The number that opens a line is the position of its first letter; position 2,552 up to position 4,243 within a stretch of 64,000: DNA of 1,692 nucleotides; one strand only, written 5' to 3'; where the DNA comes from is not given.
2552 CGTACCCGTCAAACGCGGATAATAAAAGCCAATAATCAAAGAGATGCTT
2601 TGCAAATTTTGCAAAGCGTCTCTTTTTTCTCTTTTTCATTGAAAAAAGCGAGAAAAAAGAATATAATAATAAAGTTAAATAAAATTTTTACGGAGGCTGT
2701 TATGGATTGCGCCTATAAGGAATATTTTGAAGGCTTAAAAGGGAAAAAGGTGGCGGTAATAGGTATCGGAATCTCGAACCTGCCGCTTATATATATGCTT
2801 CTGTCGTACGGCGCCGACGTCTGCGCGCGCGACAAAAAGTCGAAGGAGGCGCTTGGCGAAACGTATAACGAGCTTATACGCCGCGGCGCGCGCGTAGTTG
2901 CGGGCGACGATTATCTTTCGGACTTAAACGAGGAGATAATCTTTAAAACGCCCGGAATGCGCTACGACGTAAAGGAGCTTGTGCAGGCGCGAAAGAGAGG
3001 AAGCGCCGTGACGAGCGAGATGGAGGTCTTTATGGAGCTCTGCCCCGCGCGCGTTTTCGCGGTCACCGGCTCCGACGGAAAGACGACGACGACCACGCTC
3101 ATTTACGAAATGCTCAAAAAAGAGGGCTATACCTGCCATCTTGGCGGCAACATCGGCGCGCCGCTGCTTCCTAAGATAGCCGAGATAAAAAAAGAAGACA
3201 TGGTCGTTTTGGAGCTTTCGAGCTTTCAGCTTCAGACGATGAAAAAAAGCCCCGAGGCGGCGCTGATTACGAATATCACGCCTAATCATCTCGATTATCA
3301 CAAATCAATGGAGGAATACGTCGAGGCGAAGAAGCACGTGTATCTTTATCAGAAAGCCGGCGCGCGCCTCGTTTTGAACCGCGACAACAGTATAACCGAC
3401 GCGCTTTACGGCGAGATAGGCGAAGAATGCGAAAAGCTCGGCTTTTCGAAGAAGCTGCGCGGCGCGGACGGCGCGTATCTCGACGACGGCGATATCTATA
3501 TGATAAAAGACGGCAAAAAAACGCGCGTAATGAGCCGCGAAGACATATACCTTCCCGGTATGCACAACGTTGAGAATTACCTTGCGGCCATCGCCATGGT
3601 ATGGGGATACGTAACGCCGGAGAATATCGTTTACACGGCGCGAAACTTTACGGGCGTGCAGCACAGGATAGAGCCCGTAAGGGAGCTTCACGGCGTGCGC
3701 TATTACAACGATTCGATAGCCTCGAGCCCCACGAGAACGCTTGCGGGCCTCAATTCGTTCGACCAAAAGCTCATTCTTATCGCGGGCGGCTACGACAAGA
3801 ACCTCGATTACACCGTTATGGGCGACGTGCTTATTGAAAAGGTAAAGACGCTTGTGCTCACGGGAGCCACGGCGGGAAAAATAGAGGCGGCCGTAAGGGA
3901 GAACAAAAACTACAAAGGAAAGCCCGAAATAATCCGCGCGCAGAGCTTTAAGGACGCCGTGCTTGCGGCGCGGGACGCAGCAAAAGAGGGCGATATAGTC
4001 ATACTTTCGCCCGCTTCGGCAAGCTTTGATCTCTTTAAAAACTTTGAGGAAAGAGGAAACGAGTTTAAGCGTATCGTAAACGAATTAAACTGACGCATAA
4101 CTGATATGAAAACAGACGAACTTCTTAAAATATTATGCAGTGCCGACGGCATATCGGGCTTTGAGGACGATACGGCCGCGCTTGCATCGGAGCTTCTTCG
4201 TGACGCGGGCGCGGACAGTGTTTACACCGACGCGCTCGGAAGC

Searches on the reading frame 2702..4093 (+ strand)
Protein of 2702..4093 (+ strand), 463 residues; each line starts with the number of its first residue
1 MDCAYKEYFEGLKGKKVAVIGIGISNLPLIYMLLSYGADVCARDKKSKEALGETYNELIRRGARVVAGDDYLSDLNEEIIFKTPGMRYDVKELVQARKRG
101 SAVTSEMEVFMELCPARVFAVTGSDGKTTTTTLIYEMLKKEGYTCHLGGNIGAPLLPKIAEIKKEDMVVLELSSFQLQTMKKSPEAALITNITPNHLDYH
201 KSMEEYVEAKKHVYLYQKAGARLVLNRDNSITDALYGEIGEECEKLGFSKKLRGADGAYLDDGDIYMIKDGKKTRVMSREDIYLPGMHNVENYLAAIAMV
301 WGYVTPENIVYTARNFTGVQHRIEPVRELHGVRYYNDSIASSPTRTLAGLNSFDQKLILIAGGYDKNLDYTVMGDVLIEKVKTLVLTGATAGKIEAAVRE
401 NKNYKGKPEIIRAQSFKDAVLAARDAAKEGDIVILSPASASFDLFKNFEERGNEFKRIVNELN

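Call 7: search_protein_families(library=pfam, proteins=[window:2702-4093:+], max_evalue=1)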
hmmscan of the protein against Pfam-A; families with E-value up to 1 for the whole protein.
window:2702-4093:+ (463 aa): 3 families
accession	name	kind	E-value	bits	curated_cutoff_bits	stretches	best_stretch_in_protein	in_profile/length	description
PF08245.18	Mur_ligase_M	-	8.6e-35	120.9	24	1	121-299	1-199/200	Mur ligase middle domain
PF02875.26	Mur_ligase_C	-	1.6e-11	45.5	28.4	1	321-438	1-126/127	Mur ligase, glutamate ligase domain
PF21799.2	MurD-like_N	-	0.0011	19.7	27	1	15-104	1-87/88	Mur ligase MurD-like, N-terminal domain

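Call 56: find_homologous_proteins(query=window:2702-4090:+, max_evalue=1e-100)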
Query window:2702-4090:+ (463 aa): 7982 proteins with E <= 1e-100 among 8000 candidates; the best 120 are listed.
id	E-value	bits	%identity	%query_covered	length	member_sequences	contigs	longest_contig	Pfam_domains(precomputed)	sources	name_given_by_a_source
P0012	0.0e+0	1032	100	100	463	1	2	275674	PF02875.27,PF08245.19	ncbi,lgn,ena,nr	ncbi:MAG: UDP-N-acetylmuramoyl-L-alanine--D-glutamate ligase [Clostridia bacterium]|nr:UDP-N-acetylm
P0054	6.1e-255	864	84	100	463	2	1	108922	PF02875.27,PF08245.19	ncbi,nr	ncbi:MAG: UDP-N-acetylmuramoyl-L-alanine--D-glutamate ligase [Clostridia bacterium]|nr:UDP-N-acetylm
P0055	1.6e-253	859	83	100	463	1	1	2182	PF02875.27,PF08245.19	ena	-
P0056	2.0e-253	859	83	100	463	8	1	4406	PF02875.27,PF08245.19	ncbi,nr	ncbi:MAG: UDP-N-acetylmuramoyl-L-alanine--D-glutamate ligase [Clostridia bacterium]|nr:UDP-N-acetylm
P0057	2.4e-253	859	83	100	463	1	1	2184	PF02875.27,PF08245.19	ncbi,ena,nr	ncbi:MAG: UDP-N-acetylmuramoyl-L-alanine--D-glutamate ligase [Clostridia bacterium]|nr:UDP-N-acetylm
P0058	5.9e-216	736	72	100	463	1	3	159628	PF02875.27,PF08245.19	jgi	-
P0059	2.7e-196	671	68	99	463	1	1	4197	PF02875.27,PF08245.19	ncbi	-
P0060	1.6e-192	658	82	77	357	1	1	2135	PF08245.19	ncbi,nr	ncbi:MAG: UDP-N-acetylmuramoyl-L-alanine--D-glutamate ligase, partial [Clostridia bacterium]|nr:UDP-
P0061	1.4e-169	583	-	-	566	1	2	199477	PF02875.27,PF08245.19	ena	-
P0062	2.1e-169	582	-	-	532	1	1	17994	PF02875.27,PF08245.19,PF21799.3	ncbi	-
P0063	1.7e-168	579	58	100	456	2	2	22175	PF02875.27,PF08245.19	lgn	-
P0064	2.4e-168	579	58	100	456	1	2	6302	PF02875.27,PF08245.19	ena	-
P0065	5.8e-163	561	56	100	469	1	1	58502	PF02875.27,PF08245.19,PF21799.3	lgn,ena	-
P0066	2.4e-162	559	59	99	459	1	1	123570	PF02875.27,PF08245.19,PF21799.3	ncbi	-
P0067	3.0e-162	559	58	100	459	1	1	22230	PF02875.27,PF08245.19,PF21799.3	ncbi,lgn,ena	-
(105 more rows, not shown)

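Call 57: find_encoding_contigs(protein=P0054, flank=8000, max_places=3)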
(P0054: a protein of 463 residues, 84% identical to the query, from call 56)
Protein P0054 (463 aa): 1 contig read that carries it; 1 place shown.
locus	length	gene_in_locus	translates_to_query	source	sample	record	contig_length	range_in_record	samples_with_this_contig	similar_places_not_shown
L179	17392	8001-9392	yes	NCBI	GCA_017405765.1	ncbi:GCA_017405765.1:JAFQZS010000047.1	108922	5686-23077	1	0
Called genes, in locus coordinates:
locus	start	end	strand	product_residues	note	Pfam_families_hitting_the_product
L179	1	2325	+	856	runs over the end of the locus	PF01326:PPDK_N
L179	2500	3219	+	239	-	PF00106:adh_short, PF01370:Epimerase, PF08659:KR, PF13561:adh_short_C2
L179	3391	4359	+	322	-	PF03576:Peptidase_S58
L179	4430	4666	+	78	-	-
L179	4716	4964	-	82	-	PF21699:TM1266-like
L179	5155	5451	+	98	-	PF01250:Ribosomal_S6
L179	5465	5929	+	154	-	PF00436:SSB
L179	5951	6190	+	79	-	PF01084:Ribosomal_S18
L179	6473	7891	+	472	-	PF13197:DUF4013 (weak)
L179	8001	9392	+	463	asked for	PF08245:Mur_ligase_M, PF02875:Mur_ligase_C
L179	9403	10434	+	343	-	PF05343:Peptidase_M42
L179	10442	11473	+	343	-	PF05343:Peptidase_M42, PF01546:Peptidase_M20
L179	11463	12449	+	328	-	PF04389:Peptidase_M28 (faint), PF05343:Peptidase_M42, PF01546:Peptidase_M20, PF02127:Peptidase_M18 (faint)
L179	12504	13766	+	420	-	PF06838:Met_gamma_lyase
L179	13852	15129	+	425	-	PF13167:GTP-bdg_N, PF16360:GTP-bdg_M, PF00009:GTP_EFTU (faint), PF01926:MMR_HSR1, PF19275:HflX_C (faint)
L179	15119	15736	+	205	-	PF01205:Impact_N, PF09186:DUF1949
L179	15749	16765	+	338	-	PF01966:HD, PF13286:HD_assoc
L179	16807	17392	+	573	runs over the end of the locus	PF01807:Zn_ribbon_DnaG, PF08275:DNAG_N, PF01751:Toprim, PF13155:Toprim_2, PF13362:Toprim_3, PF13662:Toprim_4, PF10410:DnaB_bind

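Call 58: find_encoding_contigs(protein=P0058, flank=8000, max_places=3)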
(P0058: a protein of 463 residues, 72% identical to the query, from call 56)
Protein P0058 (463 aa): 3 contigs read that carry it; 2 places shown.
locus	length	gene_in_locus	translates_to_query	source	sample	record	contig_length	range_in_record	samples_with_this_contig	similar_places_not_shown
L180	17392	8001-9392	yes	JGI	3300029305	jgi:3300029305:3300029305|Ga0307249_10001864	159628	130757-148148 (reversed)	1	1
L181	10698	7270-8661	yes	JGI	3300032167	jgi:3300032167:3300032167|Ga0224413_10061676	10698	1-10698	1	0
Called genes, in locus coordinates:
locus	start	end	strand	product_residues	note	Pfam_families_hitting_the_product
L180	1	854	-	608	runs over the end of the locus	-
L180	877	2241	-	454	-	PF03237:Terminase_6N, PF04466:Terminase_3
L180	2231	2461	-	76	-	-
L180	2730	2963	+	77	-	-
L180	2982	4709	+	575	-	PF16510:P22_portal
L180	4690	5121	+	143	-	-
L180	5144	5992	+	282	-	-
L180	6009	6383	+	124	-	-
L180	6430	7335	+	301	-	-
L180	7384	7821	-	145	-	PF14539:DUF4442, PF13622:4HBT_3 (faint), PF03061:4HBT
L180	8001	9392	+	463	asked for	PF08245:Mur_ligase_M, PF02875:Mur_ligase_C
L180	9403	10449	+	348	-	PF05343:Peptidase_M42, PF01546:Peptidase_M20 (weak)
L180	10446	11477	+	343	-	PF05343:Peptidase_M42, PF01546:Peptidase_M20 (weak)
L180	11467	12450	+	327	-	PF04389:Peptidase_M28 (faint), PF05343:Peptidase_M42, PF02127:Peptidase_M18 (faint), PF01546:Peptidase_M20 (weak)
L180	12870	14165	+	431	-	PF00501:AMP-binding, PF14535:AMP-binding_C_2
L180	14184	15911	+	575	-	PF01855:POR_N, PF12837:Fer4_6 (faint), PF02775:TPP_enzyme_C, PF00037:Fer4 (faint)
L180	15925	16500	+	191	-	PF01558:POR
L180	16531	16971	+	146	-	PF01842:ACT (weak), PF13291:ACT_4 (faint), PF19571:ACT_8, PF13840:ACT_7 (faint), PF22629:ACT_AHAS_ss (faint)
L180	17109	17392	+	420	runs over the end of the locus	PF06838:Met_gamma_lyase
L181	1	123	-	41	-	?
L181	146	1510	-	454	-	PF03237:Terminase_6N, PF04466:Terminase_3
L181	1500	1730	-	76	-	-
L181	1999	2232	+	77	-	-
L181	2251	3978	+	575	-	PF16510:P22_portal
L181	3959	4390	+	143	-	-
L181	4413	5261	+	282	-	-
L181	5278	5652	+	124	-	-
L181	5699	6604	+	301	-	-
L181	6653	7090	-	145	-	PF14539:DUF4442, PF13622:4HBT_3 (faint), PF03061:4HBT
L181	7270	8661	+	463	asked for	PF08245:Mur_ligase_M, PF02875:Mur_ligase_C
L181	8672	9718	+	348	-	PF05343:Peptidase_M42, PF01546:Peptidase_M20 (weak)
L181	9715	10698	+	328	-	?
